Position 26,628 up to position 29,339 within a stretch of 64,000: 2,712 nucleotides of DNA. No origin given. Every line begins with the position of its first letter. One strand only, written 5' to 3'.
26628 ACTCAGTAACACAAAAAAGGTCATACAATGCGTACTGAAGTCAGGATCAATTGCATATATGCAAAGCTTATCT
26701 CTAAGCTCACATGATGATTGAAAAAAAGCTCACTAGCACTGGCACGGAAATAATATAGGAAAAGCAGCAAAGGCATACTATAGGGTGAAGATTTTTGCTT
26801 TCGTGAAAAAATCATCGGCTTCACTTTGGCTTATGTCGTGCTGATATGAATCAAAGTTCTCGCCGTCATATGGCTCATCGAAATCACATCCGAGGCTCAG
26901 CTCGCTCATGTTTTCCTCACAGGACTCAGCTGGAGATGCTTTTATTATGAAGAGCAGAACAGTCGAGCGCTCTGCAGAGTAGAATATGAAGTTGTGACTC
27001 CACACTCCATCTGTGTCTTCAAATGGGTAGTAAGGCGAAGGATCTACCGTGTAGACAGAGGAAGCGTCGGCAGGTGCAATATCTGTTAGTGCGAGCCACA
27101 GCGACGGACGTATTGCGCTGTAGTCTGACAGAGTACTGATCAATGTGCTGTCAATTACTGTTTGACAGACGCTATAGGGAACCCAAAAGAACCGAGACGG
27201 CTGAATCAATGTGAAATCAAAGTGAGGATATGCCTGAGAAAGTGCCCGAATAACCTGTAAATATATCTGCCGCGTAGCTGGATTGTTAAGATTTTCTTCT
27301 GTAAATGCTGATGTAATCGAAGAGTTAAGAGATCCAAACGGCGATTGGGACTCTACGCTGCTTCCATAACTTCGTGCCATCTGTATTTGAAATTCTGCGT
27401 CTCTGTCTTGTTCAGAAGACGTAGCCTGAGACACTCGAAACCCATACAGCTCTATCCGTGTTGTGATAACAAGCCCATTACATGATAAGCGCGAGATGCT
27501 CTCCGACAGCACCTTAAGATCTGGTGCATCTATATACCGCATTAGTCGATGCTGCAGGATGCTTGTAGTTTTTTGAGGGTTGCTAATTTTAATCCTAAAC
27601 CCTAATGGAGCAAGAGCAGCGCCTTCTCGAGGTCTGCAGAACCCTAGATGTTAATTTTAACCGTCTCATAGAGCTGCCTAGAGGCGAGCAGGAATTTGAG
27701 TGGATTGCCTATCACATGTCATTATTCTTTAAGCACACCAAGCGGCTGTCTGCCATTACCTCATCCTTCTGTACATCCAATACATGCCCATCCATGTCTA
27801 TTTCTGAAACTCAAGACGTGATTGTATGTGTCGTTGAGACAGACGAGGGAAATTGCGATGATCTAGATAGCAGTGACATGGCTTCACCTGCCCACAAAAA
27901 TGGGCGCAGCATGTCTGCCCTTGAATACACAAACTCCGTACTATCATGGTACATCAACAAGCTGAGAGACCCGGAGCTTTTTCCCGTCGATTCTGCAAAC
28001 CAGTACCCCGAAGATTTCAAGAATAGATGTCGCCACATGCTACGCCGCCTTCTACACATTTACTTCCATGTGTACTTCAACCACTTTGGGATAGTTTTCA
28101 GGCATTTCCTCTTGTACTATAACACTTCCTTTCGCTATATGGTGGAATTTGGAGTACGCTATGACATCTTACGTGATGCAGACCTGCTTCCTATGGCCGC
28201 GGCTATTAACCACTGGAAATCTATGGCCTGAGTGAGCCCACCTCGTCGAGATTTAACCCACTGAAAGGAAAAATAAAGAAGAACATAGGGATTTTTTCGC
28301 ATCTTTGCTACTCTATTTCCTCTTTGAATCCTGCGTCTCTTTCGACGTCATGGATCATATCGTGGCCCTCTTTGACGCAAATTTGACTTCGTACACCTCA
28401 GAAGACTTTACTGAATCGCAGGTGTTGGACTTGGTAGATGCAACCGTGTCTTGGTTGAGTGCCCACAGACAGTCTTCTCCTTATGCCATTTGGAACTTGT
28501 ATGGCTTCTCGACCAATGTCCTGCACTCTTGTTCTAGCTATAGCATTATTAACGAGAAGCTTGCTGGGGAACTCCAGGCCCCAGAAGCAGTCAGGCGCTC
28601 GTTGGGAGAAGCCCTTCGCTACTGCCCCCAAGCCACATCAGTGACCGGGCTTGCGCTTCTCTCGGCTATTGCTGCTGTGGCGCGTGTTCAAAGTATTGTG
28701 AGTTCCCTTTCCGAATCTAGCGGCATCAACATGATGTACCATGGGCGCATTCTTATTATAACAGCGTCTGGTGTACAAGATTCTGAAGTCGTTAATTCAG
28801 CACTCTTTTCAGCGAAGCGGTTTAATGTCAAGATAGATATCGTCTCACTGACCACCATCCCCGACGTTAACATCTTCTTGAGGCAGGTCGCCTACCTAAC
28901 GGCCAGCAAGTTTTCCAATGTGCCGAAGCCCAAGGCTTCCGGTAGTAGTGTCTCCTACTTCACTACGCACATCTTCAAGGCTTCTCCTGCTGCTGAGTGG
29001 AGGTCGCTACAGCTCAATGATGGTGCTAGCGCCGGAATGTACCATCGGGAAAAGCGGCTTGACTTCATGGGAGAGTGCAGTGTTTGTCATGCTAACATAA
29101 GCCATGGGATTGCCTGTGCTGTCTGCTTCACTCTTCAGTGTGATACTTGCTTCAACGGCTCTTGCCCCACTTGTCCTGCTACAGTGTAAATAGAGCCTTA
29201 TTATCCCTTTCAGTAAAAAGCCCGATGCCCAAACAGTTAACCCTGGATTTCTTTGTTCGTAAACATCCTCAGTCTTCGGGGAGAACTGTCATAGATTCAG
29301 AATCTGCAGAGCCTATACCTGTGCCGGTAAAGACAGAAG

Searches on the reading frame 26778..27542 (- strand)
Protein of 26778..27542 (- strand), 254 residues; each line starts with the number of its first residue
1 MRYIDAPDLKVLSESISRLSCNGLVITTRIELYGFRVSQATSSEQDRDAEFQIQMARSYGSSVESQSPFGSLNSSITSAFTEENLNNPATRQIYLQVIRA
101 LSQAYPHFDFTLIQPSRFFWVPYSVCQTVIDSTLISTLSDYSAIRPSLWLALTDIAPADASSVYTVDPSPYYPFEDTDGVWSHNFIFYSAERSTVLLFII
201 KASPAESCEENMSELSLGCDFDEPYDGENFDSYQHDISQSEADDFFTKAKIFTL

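Call 14: search_protein_families(library=pfam, proteins=[window:26778-27542:-], max_evalue=0.01)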
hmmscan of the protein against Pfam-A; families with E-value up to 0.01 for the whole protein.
window:26778-27542:- (254 aa): 1 family
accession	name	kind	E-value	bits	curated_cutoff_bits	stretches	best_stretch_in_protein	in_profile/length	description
PF09174.15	Maf1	-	2.3e-27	96.7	28.9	1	26-198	1-173/174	Maf1 regulator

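Call 15: find_homologous_proteins(query=window:26778-27542:-, max_evalue=1e-10)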
Query window:26778-27542:- (254 aa): 1 proteins with E <= 1e-10 among 282 candidates.
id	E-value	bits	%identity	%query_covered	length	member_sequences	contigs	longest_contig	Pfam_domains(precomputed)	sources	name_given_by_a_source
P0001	5.8e-152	522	91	100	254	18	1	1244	PF09174.16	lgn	-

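Call 16: find_encoding_contigs(protein=window:26778-27542:-, flank=10000, max_places=10)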
Protein window:26778-27542:- (254 aa): 23 contigs read that carry it; 9 places shown.
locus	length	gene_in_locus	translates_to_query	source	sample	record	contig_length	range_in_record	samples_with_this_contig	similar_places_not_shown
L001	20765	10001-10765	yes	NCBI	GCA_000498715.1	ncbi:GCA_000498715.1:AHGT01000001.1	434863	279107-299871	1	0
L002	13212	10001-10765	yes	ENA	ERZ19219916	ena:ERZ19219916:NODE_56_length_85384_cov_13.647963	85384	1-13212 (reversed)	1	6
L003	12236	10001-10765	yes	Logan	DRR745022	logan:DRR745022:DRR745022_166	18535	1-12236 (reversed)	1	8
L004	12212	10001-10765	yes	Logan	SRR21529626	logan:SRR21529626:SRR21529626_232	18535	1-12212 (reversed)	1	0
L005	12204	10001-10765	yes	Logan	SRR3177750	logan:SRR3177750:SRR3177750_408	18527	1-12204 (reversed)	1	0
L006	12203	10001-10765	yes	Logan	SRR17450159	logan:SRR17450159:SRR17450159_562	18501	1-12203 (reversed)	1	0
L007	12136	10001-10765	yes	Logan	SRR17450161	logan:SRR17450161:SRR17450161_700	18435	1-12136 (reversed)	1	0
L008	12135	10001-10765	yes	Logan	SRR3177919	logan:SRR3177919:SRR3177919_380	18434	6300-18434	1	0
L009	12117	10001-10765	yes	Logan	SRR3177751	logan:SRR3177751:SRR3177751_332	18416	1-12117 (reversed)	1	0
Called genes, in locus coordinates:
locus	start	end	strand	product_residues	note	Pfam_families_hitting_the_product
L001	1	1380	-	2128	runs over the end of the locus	-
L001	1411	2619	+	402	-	PF00023:Ank (faint), PF12796:Ank_2, PF13637:Ank_4 (faint), PF13857:Ank_5 (faint), PF13606:Ank_3 (faint)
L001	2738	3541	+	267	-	-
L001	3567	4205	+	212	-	-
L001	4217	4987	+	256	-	-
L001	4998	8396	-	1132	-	PF01624:MutS_I, PF05192:MutS_III, PF00488:MutS_V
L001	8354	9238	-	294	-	PF03850:Tfb4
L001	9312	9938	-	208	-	PF03637:Mob1_phocein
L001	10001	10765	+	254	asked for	PF09174:Maf1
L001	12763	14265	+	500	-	PF03302:VSP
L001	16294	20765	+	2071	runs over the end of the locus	PF12698:ABC2_membrane_3 (faint), PF00005:ABC_tran, PF13304:AAA_21 (faint), PF00005:ABC_tran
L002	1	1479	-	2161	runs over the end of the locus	-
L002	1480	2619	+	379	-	PF00023:Ank (faint), PF12796:Ank_2, PF13606:Ank_3 (faint), PF13637:Ank_4 (faint), PF13857:Ank_5 (faint)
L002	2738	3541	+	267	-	-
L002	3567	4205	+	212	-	-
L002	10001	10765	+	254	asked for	PF09174:Maf1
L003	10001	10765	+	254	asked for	PF09174:Maf1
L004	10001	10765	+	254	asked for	PF09174:Maf1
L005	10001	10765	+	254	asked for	PF09174:Maf1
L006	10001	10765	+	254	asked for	PF09174:Maf1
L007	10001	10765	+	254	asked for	PF09174:Maf1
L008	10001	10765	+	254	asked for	PF09174:Maf1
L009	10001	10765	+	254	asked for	PF09174:Maf1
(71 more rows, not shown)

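Call 17: find_encoding_contigs(protein=P0001, flank=10000, max_places=10)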
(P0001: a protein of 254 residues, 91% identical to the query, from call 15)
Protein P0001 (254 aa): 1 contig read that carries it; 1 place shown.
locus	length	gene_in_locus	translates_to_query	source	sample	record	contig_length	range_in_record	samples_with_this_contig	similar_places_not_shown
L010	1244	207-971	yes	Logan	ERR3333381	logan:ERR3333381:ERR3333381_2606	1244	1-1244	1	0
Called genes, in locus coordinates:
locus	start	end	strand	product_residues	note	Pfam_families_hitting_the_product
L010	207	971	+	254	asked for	PF09174:Maf1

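Call 51: list_cluster_members(proteins=[P0001, window:26778-27542:-])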
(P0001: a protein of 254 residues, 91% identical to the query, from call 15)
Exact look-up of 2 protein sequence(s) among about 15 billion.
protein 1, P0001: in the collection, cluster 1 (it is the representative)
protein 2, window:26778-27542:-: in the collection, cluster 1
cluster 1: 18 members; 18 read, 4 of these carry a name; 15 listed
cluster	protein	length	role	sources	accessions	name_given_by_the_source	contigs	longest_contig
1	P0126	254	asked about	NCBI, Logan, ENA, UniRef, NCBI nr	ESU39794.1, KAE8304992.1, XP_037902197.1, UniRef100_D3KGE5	Maf1 regulator [Giardia duodenalis] | Maf1 regulator n=2 Tax=Giardia intestinalis TaxID=5741 RepID=D3KGE5_GIAIC | Maf1 regulator [Giardia intestinalis]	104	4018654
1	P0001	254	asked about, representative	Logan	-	-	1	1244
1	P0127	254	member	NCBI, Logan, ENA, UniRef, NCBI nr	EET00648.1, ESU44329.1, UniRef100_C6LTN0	Maf1 regulator protein [Giardia duodenalis] | Maf1 regulator n=2 Tax=Giardia intestinalis TaxID=5741 RepID=C6LTN0_GIAIB | Hypothetical protein GL50581_2126 [Giardia intestinalis ATCC 50581]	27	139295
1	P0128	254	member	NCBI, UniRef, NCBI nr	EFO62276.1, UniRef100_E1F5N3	Hypothetical protein GLP15_4466 [Giardia lamblia P15] | Maf1 regulator n=1 Tax=Giardia intestinalis (strain P15) TaxID=658858 RepID=E1F5N3_GIAIA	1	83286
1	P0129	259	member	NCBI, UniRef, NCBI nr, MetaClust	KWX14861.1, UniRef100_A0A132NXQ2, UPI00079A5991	Maf1 regulator protein [Giardia duodenalis assemblage B] | Maf1 regulator protein n=1 Tax=Giardia duodenalis assemblage B TaxID=1394984 ... | Maf1 regulator protein [Giardia intestinalis assemblage B]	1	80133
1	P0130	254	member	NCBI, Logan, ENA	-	-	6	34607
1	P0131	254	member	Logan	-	-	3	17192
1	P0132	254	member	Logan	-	-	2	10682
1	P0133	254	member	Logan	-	-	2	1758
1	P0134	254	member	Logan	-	-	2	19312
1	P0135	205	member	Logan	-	-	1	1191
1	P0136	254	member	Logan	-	-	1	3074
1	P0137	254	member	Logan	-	-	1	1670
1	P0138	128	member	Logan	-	-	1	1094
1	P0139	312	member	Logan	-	-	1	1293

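Call 52: find_encoding_contigs(protein=P0128, flank=10000, max_places=3)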
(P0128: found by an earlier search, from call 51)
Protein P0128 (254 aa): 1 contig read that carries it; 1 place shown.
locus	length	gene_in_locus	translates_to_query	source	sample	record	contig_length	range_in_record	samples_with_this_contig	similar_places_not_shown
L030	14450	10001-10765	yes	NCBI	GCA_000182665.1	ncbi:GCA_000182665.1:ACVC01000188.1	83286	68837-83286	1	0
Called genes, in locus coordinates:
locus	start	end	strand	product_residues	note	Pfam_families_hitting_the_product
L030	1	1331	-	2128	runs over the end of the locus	-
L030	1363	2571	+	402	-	PF00023:Ank (faint), PF12796:Ank_2, PF13637:Ank_4 (faint), PF13857:Ank_5 (faint), PF13606:Ank_3 (faint)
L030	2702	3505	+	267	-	-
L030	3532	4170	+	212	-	-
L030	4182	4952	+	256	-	-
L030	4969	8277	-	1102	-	PF01624:MutS_I, PF05192:MutS_III, PF00488:MutS_V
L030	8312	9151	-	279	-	PF03850:Tfb4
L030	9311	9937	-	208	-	PF03637:Mob1_phocein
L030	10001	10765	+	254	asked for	PF09174:Maf1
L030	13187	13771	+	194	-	PF03302:VSP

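Call 53: find_encoding_contigs(protein=P0127, flank=10000, max_places=5)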
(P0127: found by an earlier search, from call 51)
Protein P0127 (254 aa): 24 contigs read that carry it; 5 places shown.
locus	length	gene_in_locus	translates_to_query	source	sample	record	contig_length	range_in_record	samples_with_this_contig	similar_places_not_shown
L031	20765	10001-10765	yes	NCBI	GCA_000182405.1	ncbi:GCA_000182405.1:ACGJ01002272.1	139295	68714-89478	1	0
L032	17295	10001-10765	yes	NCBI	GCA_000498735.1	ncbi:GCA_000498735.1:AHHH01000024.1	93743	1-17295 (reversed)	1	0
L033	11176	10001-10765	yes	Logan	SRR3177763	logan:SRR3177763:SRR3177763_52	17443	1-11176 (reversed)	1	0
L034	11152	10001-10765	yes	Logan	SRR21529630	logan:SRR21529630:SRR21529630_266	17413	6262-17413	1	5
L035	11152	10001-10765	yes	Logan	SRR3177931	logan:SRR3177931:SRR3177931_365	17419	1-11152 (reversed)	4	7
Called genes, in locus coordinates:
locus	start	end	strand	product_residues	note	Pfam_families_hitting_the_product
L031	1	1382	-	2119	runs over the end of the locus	-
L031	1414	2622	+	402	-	PF00023:Ank (faint), PF12796:Ank_2, PF13637:Ank_4 (faint), PF13857:Ank_5 (faint), PF13606:Ank_3 (faint)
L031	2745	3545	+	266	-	-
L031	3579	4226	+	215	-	-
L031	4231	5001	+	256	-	-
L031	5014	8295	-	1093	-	PF01624:MutS_I, PF05192:MutS_III, PF00488:MutS_V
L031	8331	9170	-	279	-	PF03850:Tfb4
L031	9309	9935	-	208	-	PF03637:Mob1_phocein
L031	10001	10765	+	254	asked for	PF09174:Maf1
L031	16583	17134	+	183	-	-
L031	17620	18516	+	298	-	-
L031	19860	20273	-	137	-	PF24814:WD40_Prp19 (faint), PF25173:Beta-prop_WDR3_1st (faint), PF25174:Beta-prop_THOC3 (weak)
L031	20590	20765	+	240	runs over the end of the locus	PF01255:Prenyltransf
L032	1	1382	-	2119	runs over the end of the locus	-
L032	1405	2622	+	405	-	PF00023:Ank (faint), PF12796:Ank_2, PF13637:Ank_4 (faint), PF13857:Ank_5 (faint), PF13606:Ank_3 (faint)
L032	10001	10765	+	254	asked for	PF09174:Maf1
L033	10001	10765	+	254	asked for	PF09174:Maf1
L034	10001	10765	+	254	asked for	PF09174:Maf1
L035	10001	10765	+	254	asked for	PF09174:Maf1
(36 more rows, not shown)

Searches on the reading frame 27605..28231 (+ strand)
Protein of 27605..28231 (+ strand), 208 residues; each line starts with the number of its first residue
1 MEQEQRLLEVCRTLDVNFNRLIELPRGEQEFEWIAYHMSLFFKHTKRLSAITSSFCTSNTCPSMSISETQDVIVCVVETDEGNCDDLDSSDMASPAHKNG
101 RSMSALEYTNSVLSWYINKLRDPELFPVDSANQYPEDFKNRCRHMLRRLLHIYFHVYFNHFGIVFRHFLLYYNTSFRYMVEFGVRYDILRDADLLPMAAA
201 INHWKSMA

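Call 14: search_protein_families(library=pfam, proteins=[window:27605-28231:+], max_evalue=0.01)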
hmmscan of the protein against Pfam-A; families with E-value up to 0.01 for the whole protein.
window:27605-28231:+ (208 aa): 1 family
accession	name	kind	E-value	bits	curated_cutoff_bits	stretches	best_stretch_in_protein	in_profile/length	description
PF03637.22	Mob1_phocein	-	1.3e-33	116.8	27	1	16-197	7-170/170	Mob1/phocein family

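Call 20: find_encoding_contigs(protein=window:27605-28231:+, flank=10000, max_places=10)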
Protein window:27605-28231:+ (208 aa): 23 contigs read that carry it; 7 places shown.
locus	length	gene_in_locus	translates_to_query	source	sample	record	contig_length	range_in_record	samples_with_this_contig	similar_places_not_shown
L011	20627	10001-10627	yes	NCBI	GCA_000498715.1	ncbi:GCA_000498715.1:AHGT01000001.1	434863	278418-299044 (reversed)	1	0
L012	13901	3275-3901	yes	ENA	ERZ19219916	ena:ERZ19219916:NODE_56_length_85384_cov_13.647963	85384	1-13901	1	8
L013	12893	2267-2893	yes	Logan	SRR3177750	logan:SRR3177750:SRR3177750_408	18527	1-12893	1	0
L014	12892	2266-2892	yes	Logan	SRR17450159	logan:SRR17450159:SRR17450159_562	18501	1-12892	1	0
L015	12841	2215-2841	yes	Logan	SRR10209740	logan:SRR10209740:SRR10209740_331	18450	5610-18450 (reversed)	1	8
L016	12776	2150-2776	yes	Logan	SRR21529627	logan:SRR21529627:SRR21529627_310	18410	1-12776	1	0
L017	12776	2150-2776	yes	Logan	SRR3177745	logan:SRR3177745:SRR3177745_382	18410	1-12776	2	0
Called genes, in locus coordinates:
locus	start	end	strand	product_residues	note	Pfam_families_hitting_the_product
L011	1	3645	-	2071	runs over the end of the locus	PF12698:ABC2_membrane_3 (faint), PF00005:ABC_tran, PF13304:AAA_21 (faint), PF00005:ABC_tran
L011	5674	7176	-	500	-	PF03302:VSP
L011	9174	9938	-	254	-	PF09174:Maf1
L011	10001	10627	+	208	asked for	PF03637:Mob1_phocein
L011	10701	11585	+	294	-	PF03850:Tfb4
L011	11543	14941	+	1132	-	PF01624:MutS_I, PF05192:MutS_III, PF00488:MutS_V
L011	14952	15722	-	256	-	-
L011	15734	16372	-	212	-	-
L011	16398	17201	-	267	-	-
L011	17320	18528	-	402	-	PF00023:Ank (faint), PF12796:Ank_2, PF13637:Ank_4 (faint), PF13857:Ank_5 (faint), PF13606:Ank_3 (faint)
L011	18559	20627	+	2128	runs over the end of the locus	-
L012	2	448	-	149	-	?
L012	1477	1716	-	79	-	-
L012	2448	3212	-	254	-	PF09174:Maf1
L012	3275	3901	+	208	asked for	PF03637:Mob1_phocein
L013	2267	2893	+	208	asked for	PF03637:Mob1_phocein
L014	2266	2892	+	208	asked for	PF03637:Mob1_phocein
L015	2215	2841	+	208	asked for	PF03637:Mob1_phocein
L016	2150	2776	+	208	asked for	PF03637:Mob1_phocein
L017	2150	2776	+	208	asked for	PF03637:Mob1_phocein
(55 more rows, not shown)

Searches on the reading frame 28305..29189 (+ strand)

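Call 14: search_protein_families(library=pfam, proteins=[window:28305-29189:+], max_evalue=0.01)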
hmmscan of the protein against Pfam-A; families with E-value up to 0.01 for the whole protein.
window:28305-29189:+ (294 aa): 1 family
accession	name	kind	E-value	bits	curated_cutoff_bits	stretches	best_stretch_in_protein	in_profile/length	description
PF03850.20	Tfb4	-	2.8e-08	34.1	27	1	111-290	115-272/273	Transcription factor Tfb4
